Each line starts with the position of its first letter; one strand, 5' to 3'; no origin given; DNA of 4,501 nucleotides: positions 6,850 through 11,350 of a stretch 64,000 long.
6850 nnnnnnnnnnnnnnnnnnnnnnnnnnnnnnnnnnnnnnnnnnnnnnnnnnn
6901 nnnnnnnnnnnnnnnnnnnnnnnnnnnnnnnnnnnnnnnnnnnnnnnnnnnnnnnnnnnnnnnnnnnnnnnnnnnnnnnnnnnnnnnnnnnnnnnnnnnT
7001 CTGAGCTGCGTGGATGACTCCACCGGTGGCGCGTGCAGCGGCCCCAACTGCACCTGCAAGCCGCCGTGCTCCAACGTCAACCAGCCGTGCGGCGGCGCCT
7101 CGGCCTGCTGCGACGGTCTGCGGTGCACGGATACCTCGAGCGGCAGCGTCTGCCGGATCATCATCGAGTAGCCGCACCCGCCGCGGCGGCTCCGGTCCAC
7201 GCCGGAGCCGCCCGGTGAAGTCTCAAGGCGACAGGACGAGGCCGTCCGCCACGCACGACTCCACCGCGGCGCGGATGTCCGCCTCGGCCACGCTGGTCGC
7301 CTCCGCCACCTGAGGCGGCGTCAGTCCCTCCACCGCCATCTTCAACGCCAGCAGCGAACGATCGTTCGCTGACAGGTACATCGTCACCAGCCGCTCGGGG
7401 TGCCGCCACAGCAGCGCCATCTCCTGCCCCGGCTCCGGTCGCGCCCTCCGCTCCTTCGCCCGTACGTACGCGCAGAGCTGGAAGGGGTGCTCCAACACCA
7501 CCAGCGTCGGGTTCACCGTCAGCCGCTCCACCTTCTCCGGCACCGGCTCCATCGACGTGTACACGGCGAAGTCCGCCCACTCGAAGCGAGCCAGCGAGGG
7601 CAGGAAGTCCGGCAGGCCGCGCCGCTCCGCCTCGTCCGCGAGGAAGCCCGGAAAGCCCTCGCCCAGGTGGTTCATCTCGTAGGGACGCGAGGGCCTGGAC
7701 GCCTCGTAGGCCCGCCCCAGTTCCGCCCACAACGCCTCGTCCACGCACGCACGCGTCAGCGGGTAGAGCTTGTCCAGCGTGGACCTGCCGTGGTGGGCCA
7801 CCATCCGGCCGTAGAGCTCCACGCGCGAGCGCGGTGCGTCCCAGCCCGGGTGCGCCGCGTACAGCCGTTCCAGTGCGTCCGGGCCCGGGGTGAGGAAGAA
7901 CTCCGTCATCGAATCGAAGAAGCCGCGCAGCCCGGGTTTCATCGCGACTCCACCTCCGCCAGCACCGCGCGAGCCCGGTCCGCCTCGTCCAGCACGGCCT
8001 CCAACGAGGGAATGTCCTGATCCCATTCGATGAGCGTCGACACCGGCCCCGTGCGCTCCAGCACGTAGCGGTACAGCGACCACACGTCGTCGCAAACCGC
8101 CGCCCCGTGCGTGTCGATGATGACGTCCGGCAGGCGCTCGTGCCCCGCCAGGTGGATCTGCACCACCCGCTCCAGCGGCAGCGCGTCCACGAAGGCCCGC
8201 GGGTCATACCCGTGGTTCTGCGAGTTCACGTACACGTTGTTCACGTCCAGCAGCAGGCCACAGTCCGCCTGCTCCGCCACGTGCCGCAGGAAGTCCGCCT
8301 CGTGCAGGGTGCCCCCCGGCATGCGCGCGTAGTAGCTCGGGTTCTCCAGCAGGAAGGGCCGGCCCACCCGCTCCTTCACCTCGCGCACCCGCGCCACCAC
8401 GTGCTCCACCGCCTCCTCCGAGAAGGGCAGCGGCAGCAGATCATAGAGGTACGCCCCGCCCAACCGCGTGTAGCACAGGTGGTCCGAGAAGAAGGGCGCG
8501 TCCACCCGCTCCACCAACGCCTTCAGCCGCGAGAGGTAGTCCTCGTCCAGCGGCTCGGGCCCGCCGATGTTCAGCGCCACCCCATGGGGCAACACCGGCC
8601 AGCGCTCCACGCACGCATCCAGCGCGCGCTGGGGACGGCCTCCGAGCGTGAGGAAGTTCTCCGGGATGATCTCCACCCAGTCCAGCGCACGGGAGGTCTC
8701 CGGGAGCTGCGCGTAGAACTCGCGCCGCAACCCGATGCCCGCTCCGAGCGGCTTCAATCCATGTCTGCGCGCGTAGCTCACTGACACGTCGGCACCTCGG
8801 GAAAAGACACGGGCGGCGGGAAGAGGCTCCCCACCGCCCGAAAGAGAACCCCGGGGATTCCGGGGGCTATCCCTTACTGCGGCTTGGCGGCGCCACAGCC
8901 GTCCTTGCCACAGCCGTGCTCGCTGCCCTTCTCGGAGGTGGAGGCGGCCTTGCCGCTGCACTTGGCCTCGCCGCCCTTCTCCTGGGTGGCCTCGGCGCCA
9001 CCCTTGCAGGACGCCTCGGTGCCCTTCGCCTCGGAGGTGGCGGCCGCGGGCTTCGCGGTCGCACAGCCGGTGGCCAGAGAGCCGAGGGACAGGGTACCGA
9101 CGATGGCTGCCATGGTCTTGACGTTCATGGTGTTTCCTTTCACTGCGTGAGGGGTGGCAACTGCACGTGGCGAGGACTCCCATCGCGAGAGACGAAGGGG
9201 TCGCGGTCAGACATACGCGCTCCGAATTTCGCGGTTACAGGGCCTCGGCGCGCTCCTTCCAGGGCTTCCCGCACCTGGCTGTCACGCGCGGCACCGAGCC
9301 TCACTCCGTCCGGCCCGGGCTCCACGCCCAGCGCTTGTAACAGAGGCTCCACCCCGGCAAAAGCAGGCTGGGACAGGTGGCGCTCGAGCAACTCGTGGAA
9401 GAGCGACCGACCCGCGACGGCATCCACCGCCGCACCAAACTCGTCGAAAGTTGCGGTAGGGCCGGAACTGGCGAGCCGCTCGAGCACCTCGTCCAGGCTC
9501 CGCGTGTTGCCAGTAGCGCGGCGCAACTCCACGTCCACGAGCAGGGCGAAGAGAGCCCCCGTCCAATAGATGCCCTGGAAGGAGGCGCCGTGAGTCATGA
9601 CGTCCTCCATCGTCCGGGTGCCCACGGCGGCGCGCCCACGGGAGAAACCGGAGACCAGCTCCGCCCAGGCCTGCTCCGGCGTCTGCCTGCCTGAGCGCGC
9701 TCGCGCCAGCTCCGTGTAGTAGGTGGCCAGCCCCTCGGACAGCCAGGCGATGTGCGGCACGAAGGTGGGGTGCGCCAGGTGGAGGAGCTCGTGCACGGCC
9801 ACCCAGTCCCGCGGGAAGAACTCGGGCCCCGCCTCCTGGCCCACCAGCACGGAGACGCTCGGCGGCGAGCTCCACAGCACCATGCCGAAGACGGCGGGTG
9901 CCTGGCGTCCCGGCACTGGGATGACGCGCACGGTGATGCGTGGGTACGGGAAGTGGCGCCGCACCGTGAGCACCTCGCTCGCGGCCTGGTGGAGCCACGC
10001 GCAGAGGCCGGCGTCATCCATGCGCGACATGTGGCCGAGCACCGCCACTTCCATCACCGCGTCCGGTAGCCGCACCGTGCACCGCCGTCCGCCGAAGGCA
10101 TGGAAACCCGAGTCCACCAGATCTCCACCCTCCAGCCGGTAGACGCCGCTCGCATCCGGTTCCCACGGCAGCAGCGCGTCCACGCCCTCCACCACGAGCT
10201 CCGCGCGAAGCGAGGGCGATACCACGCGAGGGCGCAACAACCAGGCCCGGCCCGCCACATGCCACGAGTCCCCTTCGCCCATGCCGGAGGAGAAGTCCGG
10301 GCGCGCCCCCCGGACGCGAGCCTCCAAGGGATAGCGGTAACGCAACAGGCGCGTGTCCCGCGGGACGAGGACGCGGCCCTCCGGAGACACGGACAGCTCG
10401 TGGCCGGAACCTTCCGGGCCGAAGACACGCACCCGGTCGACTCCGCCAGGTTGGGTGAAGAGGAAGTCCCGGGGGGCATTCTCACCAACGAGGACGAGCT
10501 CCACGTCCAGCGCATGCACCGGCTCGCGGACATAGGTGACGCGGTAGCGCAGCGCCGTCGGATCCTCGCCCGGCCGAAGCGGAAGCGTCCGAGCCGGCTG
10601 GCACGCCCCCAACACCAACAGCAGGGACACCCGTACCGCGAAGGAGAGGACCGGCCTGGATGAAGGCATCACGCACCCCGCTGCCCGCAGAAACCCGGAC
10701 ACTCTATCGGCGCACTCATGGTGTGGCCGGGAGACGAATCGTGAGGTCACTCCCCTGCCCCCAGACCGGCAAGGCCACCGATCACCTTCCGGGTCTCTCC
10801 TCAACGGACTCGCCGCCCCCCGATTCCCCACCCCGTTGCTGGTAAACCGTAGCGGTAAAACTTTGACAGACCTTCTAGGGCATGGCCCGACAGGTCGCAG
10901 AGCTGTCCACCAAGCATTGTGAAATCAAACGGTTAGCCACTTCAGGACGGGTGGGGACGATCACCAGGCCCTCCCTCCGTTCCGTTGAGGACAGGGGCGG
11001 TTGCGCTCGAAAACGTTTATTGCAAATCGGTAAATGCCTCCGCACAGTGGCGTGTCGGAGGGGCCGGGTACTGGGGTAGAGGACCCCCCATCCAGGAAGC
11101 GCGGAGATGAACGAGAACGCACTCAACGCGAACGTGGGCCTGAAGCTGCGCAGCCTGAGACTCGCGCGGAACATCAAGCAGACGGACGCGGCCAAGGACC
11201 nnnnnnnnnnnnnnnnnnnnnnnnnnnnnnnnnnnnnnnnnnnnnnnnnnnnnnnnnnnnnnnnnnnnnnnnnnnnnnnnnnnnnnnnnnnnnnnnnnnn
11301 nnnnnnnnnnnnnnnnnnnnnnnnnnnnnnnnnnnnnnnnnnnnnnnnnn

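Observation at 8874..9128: Unannotated 84-aa precursor with a triple K/E/G-flanked Cys repeat and a possible lipobox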

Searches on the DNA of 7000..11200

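Call 65: search_rna_families(source=window, start=7000, end=11200, threshold=evalue, max_evalue=1)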
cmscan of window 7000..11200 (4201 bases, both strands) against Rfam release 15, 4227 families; matches with E-value up to 1: 0.
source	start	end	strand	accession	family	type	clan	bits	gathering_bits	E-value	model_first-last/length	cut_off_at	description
